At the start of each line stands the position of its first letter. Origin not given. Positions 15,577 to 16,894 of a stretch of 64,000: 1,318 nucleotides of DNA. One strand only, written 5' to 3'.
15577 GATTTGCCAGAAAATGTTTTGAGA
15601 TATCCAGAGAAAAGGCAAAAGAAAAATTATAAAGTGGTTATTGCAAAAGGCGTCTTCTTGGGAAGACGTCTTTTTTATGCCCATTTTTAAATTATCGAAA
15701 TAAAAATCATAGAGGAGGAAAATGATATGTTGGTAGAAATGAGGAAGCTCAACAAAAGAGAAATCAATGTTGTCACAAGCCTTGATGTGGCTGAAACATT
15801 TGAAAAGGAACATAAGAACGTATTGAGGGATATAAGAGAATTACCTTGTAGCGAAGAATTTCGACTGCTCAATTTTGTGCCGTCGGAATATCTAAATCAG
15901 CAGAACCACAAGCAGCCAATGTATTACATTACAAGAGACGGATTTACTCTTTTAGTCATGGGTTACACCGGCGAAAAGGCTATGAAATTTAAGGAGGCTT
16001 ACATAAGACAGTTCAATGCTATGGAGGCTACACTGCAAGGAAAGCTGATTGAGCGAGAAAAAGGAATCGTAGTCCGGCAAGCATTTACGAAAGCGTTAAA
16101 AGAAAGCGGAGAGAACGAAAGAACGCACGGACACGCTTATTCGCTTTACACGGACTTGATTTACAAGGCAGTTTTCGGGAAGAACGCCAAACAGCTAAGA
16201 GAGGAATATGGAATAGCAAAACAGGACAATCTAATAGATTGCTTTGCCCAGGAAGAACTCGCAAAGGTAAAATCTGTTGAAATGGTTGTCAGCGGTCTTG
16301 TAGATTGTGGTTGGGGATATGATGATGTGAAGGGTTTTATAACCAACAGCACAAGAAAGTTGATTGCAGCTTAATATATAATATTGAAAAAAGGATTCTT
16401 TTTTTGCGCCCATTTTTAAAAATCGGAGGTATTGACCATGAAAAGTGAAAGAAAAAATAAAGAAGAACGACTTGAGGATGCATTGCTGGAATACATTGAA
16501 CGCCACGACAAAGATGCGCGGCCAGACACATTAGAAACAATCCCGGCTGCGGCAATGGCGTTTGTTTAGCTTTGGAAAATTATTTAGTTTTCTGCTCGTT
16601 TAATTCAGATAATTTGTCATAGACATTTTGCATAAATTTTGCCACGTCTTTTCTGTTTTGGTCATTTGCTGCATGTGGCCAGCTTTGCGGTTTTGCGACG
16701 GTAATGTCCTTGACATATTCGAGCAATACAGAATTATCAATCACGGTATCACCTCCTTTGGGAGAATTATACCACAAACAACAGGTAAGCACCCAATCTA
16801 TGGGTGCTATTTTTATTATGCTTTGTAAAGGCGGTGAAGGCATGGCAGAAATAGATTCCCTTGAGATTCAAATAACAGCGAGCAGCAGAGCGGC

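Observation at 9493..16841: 7.3 kb self-regulated accessory island wedged between the tail chaperone and the tape measure gene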

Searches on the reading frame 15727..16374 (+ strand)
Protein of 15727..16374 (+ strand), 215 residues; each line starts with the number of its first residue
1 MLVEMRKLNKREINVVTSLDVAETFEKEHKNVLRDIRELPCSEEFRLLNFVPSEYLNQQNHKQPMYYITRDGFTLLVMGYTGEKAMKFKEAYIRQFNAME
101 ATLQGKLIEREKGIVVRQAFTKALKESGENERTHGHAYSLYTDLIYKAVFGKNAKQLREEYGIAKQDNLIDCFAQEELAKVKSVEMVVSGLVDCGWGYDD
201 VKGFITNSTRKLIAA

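Call 6: search_protein_families(library=pfam, proteins=[window:15727-16374:+], max_evalue=0.01)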
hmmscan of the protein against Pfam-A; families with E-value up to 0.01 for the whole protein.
window:15727-16374:+ (215 aa): 1 family
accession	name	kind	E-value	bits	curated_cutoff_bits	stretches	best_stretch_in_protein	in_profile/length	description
PF09669.15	Phage_pRha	-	9.2e-35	119.5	29.9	1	16-100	1-90/91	Phage regulatory protein Rha (Phage_pRha)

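Call 8: search_protein_families(library=phrogs, proteins=[window:15727-16374:+], max_evalue=0.01)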
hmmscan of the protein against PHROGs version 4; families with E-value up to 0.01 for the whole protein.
window:15727-16374:+ (215 aa): 17 families
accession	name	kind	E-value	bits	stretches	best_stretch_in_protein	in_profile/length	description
phrog_2657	-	transcription regulation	1e-65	222.4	1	10-211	18-225/243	transcriptional regulator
phrog_995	-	transcription regulation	3e-42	146.1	1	15-111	120-216/307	transcriptional regulator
phrog_518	-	transcription regulation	1.8e-40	140.2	1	15-105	23-113/268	Rha-like transcriptional regulator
phrog_373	-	transcription regulation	2.3e-32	113.7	1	7-104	91-193/373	anti-repressor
phrog_821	-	transcription regulation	3.9e-32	113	1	15-104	163-252/324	transcriptional regulator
phrog_18886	-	unknown function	5.4e-31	109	1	16-117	19-123/269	-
phrog_63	-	transcription regulation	1.3e-20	75.2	1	6-105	123-224/431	anti-repressor Ant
phrog_10324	-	transcription regulation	8.5e-20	72.5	1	14-117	4-110/205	anti-repressor Ant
phrog_15204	-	transcription regulation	2.5e-08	34.6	1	15-54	36-75/79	anti-repressor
phrog_8235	-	transcription regulation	1.9e-06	28.7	1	5-101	2-103/219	anti-repressor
phrog_17716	-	unknown function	2.9e-06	29.1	1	78-106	1-29/101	-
phrog_20738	-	transcription regulation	3.2e-06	28.9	1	71-104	4-37/103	anti-repressor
phrog_8244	-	unknown function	1.4e-05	25.4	1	15-110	157-252/383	-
phrog_1726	-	transcription regulation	1.9e-05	25.6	1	8-130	10-146/264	anti-repressor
phrog_8036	-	unknown function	5e-05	23.7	1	84-179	113-211/290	-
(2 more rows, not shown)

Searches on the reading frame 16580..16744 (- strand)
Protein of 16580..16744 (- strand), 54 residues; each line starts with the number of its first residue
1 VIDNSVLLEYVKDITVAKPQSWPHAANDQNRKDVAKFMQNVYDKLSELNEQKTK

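Call 50: search_protein_families(library=padloc, proteins=[window:16580-16744:-], max_evalue=0.01)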
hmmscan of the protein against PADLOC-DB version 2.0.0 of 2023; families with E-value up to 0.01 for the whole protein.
window:16580-16744:- (54 aa): 0 families

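Call 52: search_protein_families(library=pfam, proteins=[window:16580-16744:-], max_evalue=1)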
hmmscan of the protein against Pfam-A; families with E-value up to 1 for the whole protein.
window:16580-16744:- (54 aa): 1 family
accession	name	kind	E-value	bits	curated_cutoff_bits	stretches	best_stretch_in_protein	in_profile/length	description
PF12745.12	HGTP_anticodon2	-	0.0043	17.1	24.4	1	7-53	198-243/261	Anticodon binding domain of tRNAs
